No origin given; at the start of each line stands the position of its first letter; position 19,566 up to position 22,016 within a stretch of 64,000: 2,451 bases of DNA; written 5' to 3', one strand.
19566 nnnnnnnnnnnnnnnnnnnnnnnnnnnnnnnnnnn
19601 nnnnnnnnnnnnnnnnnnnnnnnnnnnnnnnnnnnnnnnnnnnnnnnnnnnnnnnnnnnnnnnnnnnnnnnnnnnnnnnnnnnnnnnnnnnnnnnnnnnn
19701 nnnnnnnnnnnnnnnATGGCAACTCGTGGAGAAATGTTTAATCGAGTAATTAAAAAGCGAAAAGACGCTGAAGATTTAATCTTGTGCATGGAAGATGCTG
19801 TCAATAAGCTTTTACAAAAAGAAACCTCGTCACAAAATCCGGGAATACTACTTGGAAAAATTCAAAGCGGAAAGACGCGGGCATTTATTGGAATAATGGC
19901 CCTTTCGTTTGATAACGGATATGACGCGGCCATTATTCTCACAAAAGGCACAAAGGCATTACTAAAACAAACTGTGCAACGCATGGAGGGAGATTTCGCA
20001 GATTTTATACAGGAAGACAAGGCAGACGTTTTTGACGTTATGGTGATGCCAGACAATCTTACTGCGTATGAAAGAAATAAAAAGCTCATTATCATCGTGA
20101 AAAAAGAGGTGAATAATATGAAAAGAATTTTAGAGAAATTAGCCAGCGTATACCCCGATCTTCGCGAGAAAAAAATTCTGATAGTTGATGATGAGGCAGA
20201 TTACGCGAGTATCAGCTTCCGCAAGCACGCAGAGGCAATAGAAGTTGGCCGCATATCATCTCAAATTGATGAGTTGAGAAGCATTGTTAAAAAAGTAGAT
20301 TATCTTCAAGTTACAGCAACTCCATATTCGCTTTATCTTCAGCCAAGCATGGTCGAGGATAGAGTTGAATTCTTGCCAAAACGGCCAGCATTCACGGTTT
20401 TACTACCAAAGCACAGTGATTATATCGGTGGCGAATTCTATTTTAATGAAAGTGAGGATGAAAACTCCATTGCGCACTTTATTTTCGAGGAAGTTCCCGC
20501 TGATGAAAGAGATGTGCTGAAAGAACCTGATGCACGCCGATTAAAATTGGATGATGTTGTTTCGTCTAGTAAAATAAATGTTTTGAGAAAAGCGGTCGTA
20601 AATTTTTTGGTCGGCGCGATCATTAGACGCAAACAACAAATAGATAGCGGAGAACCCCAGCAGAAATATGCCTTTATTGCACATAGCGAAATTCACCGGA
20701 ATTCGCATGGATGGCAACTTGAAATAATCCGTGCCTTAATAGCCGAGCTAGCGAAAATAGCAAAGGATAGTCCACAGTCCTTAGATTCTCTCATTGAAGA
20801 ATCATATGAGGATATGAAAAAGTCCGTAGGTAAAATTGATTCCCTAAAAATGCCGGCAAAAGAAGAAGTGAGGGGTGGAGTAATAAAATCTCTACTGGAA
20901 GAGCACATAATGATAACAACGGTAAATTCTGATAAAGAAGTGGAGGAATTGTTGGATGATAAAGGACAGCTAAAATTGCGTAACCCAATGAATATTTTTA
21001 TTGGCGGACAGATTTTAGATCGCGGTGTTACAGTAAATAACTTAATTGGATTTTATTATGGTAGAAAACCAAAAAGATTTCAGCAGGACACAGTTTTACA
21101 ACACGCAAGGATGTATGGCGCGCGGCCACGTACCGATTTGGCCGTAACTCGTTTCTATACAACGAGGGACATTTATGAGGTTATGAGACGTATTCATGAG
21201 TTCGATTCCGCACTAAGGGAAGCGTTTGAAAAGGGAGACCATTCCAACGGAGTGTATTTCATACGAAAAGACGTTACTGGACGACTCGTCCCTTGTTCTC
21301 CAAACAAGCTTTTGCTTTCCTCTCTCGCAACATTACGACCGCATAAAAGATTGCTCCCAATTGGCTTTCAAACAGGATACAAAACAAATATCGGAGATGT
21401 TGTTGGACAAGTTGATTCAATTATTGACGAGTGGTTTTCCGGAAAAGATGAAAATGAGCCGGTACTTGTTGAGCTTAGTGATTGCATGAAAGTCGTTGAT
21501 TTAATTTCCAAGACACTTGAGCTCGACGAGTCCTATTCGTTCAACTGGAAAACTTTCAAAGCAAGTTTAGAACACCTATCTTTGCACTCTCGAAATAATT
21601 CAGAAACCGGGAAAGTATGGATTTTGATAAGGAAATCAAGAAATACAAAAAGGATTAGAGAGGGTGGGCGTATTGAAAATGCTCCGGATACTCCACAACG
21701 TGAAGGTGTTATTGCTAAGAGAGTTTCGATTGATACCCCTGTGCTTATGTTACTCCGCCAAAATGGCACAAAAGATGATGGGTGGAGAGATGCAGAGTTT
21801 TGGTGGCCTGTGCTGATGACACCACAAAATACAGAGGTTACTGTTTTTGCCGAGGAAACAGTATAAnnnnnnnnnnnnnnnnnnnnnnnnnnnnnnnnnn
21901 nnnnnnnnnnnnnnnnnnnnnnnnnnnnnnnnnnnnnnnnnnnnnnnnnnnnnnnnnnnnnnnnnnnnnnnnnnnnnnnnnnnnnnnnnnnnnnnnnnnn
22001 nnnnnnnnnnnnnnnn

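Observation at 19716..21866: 716-aa Walker A/B (DEAD-type) protein of uncertain family in an R-M operon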

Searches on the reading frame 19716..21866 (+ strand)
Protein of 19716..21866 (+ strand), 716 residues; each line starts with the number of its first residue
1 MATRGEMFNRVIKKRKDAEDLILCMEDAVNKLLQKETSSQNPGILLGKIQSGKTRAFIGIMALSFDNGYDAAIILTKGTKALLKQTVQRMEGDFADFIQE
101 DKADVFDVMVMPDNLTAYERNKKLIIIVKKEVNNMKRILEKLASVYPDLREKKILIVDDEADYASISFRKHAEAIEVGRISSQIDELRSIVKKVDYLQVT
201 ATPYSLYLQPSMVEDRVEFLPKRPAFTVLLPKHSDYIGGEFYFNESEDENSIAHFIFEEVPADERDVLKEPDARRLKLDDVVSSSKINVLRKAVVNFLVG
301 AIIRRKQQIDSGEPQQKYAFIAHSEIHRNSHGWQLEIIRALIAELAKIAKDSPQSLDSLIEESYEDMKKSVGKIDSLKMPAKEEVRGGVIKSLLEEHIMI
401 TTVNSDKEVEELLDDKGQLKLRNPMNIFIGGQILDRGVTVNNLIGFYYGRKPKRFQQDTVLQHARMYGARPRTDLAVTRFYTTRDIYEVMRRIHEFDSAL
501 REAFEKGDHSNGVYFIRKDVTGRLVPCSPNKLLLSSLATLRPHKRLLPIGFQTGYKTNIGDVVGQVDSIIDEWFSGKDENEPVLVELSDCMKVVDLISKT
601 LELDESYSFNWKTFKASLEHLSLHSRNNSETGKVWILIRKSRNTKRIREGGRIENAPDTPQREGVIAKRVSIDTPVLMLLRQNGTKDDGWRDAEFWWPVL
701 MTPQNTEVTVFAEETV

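Call 3: search_protein_families(library=pfam, proteins=[window:19716-21866:+], max_evalue=0.01)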
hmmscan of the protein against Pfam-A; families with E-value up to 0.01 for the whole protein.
window:19716-21866:+ (716 aa): 2 families
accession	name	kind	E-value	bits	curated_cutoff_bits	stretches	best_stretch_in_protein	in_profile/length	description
PF10593.14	Z1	-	7.8e-23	81.7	25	1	290-507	2-207/228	Z1 domain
PF04851.21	ResIII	-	2.2e-05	24.9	22.5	1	26-204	9-163/164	Type III restriction enzyme, res subunit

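Call 4: search_protein_families(library=padloc, proteins=[window:19716-21866:+], max_evalue=0.01)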
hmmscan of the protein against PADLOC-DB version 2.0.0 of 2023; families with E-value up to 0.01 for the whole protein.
window:19716-21866:+ (716 aa): 2 families
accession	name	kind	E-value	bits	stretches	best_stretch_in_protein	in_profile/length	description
PDLC03202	Helicase_II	-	2.7e-61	205.7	1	15-708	15-616/621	Type II helicase domain protein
PDLC02205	MzaC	-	4.8e-14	49.3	2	427-512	575-657/952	-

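Call 5: search_protein_families(library=ncbifam, proteins=[window:19716-21866:+], max_evalue=0.01)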
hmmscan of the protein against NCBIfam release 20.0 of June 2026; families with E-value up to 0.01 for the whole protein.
window:19716-21866:+ (716 aa): 1 family
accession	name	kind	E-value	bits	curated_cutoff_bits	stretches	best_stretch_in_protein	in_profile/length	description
NF041933.1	MzaC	equivalog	9e-17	60.3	1500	2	153-510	281-650/806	MZA anti-phage system associated Z1 domain-containing protein MzaC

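Call 6: search_solved_structures(query=window:19716-21866:+, max_evalue=1, show_alignments=2)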
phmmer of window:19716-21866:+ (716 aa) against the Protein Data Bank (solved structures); distinct sequences matched with E-value up to 1: 1.
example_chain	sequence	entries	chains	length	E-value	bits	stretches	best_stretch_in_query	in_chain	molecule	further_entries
5bwj_A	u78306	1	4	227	0.51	11.9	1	551-612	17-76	Sensory transduction histidine kinase, putative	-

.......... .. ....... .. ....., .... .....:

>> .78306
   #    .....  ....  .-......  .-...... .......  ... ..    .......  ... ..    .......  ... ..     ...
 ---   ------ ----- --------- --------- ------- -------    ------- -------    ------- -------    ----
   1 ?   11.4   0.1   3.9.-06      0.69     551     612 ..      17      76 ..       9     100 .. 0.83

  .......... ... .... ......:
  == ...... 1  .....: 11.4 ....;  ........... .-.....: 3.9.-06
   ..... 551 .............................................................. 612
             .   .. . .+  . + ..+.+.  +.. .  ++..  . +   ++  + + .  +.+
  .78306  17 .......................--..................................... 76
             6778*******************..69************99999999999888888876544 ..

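Call 7: find_homologous_proteins(query=window:19716-21863:+, max_evalue=0.00001)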
Query window:19716-21863:+ (716 aa): 4940 proteins with E <= 0.00001 among 8000 candidates; the best 120 are listed.
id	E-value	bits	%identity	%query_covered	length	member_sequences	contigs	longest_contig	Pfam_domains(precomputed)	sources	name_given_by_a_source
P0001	0.0e+0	1599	100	100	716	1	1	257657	PF10593.15,PF04851.22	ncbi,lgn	-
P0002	0.0e+0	1442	90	100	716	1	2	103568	PF10593.15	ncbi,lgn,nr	ncbi:MAG: hypothetical protein HYV53_00090 [Parcubacteria group bacterium]|nr:hypothetical protein [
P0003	0.0e+0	1420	88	100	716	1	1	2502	PF10593.15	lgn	-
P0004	0.0e+0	1419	86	100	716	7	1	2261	PF10593.15,PF04851.22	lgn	-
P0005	0.0e+0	1416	88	100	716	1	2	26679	PF10593.15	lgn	-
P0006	0.0e+0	1412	86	100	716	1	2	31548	PF10593.15,PF04851.22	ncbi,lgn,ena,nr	ncbi:MAG: hypothetical protein US76_00020 [Parcubacteria group bacterium GW2011_GWA2_38_13b]|nr:MAG:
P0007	0.0e+0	1410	86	100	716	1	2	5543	PF10593.15,PF04851.22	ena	-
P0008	0.0e+0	1407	85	100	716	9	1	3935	PF10593.15,PF04851.22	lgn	-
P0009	0.0e+0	1405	85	100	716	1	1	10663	PF10593.15,PF04851.22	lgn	-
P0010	0.0e+0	1398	87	99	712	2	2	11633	PF10593.15,PF04851.22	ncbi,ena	-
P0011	0.0e+0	1376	85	100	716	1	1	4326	PF10593.15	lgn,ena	-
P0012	0.0e+0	1366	83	100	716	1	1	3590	PF10593.15,PF04851.22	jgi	-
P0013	0.0e+0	1356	84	99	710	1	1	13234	PF10593.15,PF04851.22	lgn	-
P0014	0.0e+0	1345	82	100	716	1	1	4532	PF10593.15,PF04851.22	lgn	-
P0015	0.0e+0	1332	80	100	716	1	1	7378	PF10593.15,PF04851.22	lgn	-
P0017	0.0e+0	1270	77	100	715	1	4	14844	PF10593.15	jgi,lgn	-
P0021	0.0e+0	1226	74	100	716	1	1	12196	PF10593.15,PF04851.22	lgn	-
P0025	0.0e+0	1196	72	100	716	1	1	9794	PF10593.15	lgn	-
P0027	0.0e+0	1183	71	100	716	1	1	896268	PF10593.15,PF04851.22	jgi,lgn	jgi:archaellum biogenesis ATPase FlaH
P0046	4.2e-282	956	58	100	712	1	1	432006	PF10593.15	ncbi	ncbi:MAG: Z1 domain-containing protein [Minisyncoccales bacterium]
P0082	4.7e-243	827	53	99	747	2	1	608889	PF10593.15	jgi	jgi:hypothetical protein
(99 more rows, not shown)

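Call 9: find_encoding_contigs(protein=P0027, flank=6000, max_places=3)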
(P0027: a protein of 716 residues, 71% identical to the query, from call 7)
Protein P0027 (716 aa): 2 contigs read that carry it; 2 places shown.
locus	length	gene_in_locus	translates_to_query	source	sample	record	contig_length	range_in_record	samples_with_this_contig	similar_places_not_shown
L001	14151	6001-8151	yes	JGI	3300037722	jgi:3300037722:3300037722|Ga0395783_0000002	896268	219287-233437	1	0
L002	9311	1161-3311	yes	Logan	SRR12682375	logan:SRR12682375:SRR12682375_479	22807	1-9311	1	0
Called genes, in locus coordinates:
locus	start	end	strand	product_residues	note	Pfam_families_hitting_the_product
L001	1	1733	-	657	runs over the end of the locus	PF00115:COX1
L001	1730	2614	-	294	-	PF00116:COX2 (weak), PF06481:COX_ARM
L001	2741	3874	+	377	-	PF13091:PLDc_2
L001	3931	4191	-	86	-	-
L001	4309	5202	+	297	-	PF03602:Cons_hypoth95 (faint), PF01555:N6_N4_Mtase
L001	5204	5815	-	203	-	-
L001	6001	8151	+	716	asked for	PF04851:ResIII (faint), PF10593:Z1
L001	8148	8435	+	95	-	PF01541:GIY-YIG (weak)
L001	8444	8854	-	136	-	-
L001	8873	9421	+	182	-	-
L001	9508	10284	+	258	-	PF01925:TauE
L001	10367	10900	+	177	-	PF10688:Imp-YgjV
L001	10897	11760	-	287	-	PF00892:EamA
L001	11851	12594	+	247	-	PF01925:TauE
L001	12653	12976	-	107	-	-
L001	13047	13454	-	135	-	-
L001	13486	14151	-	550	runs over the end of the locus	PF01565:FAD_binding_4, PF02913:FAD-oxidase_C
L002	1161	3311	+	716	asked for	PF04851:ResIII (faint), PF10593:Z1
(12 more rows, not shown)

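Call 10: find_encoding_contigs(protein=P0046, flank=6000, max_places=3)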
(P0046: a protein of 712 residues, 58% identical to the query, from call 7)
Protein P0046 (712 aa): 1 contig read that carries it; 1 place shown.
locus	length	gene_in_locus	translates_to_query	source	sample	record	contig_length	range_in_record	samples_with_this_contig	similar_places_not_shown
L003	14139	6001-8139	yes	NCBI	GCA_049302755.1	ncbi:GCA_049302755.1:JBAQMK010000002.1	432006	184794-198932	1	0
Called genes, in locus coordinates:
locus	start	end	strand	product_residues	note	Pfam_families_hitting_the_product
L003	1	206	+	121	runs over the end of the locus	PF25917:BSH_RND (faint), PF25984:BSH_YknX (faint), PF00364:Biotin_lipoyl, PF25997:BSH_YhbJ (faint)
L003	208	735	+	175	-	PF03099:BPL_LplA_LipB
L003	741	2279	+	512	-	PF01039:Carboxyl_trans, PF06833:MdcE (faint), PF03255:ACCA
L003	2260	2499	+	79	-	-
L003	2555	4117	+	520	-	PF03485:Arg_tRNA_synt_N, PF09334:tRNA-synt_1g (faint), PF01406:tRNA-synt_1e (faint), PF00750:tRNA-synt_1d, PF05746:DALR_1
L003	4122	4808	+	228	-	PF04471:Mrr_cat, PF22722:NA-iREase1, PF01396:Zn_ribbon_Top1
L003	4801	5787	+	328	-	PF01979:Amidohydro_1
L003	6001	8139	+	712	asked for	PF10593:Z1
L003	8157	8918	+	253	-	PF09562:RE_LlaMI, PF15515:MvaI_BcnI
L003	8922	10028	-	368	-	PF00145:DNA_methylase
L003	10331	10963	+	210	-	PF00717:Peptidase_S24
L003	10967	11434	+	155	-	PF18967:PycTM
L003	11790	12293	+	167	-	-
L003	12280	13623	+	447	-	PF18134:AGS_C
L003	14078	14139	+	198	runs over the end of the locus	PF00300:His_Phos_1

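Call 11: find_encoding_contigs(protein=P0082, flank=6000, max_places=3)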
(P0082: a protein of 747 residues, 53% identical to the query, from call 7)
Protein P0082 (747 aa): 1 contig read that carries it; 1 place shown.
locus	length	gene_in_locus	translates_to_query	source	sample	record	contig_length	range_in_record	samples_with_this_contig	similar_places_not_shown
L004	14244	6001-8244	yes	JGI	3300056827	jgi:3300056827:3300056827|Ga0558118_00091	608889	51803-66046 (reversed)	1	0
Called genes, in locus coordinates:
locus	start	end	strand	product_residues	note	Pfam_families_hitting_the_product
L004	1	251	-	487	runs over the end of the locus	-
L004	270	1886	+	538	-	-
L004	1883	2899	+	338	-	-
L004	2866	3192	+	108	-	-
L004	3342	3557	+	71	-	-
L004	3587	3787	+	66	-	-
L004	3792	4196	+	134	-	PF11969:DcpS_C, PF01230:HIT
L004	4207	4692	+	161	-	PF03724:META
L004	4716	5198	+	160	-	PF03724:META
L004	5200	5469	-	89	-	PF17954:Pirin_C_2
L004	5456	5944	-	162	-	PF02678:Pirin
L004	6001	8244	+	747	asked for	PF10593:Z1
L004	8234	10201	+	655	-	PF01555:N6_N4_Mtase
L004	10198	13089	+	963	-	PF04851:ResIII, PF08722:Tn7_TnsA-like_N (faint)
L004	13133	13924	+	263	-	PF01145:Band_7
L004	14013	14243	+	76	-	-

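Call 32: find_related_loci(query=A1, collection=genome_contigs, flank=7000)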
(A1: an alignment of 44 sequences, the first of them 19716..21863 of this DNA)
Query A1 (716 aa) in genome_contigs; peptide patterns used: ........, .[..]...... (x = any residue, [..] = any of these).
431 stretches matched a pattern; 391 encode a relative of the query (tblastn E <= 1e-3); the best 80 are kept; 80 distinct loci.
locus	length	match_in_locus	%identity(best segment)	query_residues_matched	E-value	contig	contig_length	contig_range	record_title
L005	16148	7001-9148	90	1-716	0e+0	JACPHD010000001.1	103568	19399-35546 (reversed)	MAG: Parcubacteria group bacterium isolate NC_groundwater_405_Ag_B-0.1um_41_14 GD18-4_B1_scaffold_38162, whole genome sh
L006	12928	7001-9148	86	1-716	0e+0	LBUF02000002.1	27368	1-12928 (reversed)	MAG: Parcubacteria group bacterium GW2011_GWA2_38_13b GWA2_OD1-rel_38_13_curated_10, whole genome shotgun sequence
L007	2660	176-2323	77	1-716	0e+0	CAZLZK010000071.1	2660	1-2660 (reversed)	MAG TPA_asm: uncultured Gammaproteobacteria bacterium isolate SRP269290_co1_809 genome assembly, contig: NODE_76540_leng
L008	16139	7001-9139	66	7-716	0e+0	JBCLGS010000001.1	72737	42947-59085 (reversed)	Parcubacteria group bacterium isolate SLM_LV1_02b-A19 Node_1_length_72737_cov_85.765659, whole genome shotgun sequence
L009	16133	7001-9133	62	6-716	0e+0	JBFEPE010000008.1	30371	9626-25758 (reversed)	MAG: Candidatus Paceibacteria bacterium isolate Mix_mud04.2021.02.65 k141_1828331_length_30371_cov_29.9789, whole genome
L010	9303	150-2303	53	4-716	0e+0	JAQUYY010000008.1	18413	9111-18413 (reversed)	MAG: Candidatus Gastranaerophilales bacterium isolate STD2_248 NODE_11089_length_18413_cov_7.605545_Sandtown_D2, whole g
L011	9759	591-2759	51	4-716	0e+0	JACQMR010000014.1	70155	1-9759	MAG: Candidatus Wildermuthbacteria bacterium isolate NC_groundwater_1234_Ag_S-0.1um_49_67 S_p1_S3_coassembly_k141_214103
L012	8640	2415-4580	52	4-716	0e+0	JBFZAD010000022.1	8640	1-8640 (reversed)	MAG: Candidatus Omnitrophota bacterium isolate PPR_0458 k121_4184831, whole genome shotgun sequence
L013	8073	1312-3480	51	4-716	0e+0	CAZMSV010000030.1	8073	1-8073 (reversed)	MAG TPA_asm: uncultured Candidatus Saccharibacteria bacterium isolate SRP128246_co1_548 genome assembly, contig: NODE_23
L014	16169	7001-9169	51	4-716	0e+0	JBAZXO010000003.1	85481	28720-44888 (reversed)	MAG: Candidatus Paceibacterota bacterium isolate SO_2017_GW1_58 NODE_1719_length_85481_cov_7.294304_OW334_2017, whole ge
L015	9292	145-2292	49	1-714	0e+0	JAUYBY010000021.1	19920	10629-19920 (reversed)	MAG: Candidatus Zixiibacteriota bacterium isolate C20_concoct.bin.73 C20_k141_245342, whole genome shotgun sequence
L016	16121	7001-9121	51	7-715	0e+0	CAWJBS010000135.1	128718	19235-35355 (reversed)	MAG: Bryobacterales bacterium isolate MFD04780.bin.2.106 genome assembly, contig: contig_6013, whole genome shotgun sequ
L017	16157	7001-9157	51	4-716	0e+0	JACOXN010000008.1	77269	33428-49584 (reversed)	MAG: Candidatus Giovannonibacteria bacterium isolate NC_groundwater_154_Ag_S-0.1um_46_13 S4_GD2017_2_S1_scaffold_315, wh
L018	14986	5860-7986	53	10-716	0e+0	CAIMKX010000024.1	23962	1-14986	uncultured bacterium isolate AM-2014-D8_bin-0381 genome assembly, contig: bin-0381:24/56, whole genome shotgun sequence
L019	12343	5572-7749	51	3-714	0e+0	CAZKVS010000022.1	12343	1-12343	MAG TPA_asm: uncultured Candidatus Saccharibacteria bacterium isolate SRP286056_co2_73 genome assembly, contig: NODE_844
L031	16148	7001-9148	50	5-716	0e+0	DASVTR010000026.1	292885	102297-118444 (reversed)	MAG TPA_asm: Pyrinomonadaceae bacterium isolate SMAG_U3296 k141_228755, whole genome shotgun sequence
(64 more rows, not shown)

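Call 43: search_protein_families(library=pfam, alignment_id=A2, max_evalue=0.0001)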
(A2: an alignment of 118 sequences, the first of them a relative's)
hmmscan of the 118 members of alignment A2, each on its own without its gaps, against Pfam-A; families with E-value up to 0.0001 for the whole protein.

A. member 1, L003:8157-8915:+ (253 aa): 2 families
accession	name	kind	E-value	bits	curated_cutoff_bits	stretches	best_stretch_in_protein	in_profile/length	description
PF09562.16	RE_LlaMI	-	1.9e-64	218.1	25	1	22-253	7-266/266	LlaMI restriction endonuclease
PF15515.12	MvaI_BcnI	-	1.6e-09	38.5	25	1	31-232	17-204/227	MvaI/BcnI restriction endonuclease family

B. families by the number of members that match (of 118 scanned): 88 families (the first 25 are shown)
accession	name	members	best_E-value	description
PF01555.25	N6_N4_Mtase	16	7.1e-41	DNA methylase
PF04851.21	ResIII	11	4.1e-41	Type III restriction enzyme, res subunit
PF06803.17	DUF1232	7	3.1e-15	Protein of unknown function (DUF1232)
PF00270.35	DEAD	7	1.2e-11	DEAD/DEAH box helicase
PF15515.12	MvaI_BcnI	5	6.1e-69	MvaI/BcnI restriction endonuclease family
PF13649.12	Methyltransf_25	4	1.1e-15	Methyltransferase domain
PF08241.18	Methyltransf_11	4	9.9e-15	Methyltransferase domain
PF00563.25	EAL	3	3.1e-75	EAL domain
PF02384.22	N6_Mtase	3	6.1e-71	N-6 DNA Methylase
PF00990.26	GGDEF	3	3.4e-47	Diguanylate cyclase, GGDEF domain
PF03707.21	MHYT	3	2.2e-40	Bacterial signalling protein N terminal repeat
PF01420.25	Methylase_S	3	1.3e-23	Type I restriction modification DNA specificity domain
PF00989.32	PAS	3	1.3e-20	PAS fold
PF13426.13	PAS_9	3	7.4e-17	PAS domain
PF13489.12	Methyltransf_23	3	1.7e-15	Methyltransferase domain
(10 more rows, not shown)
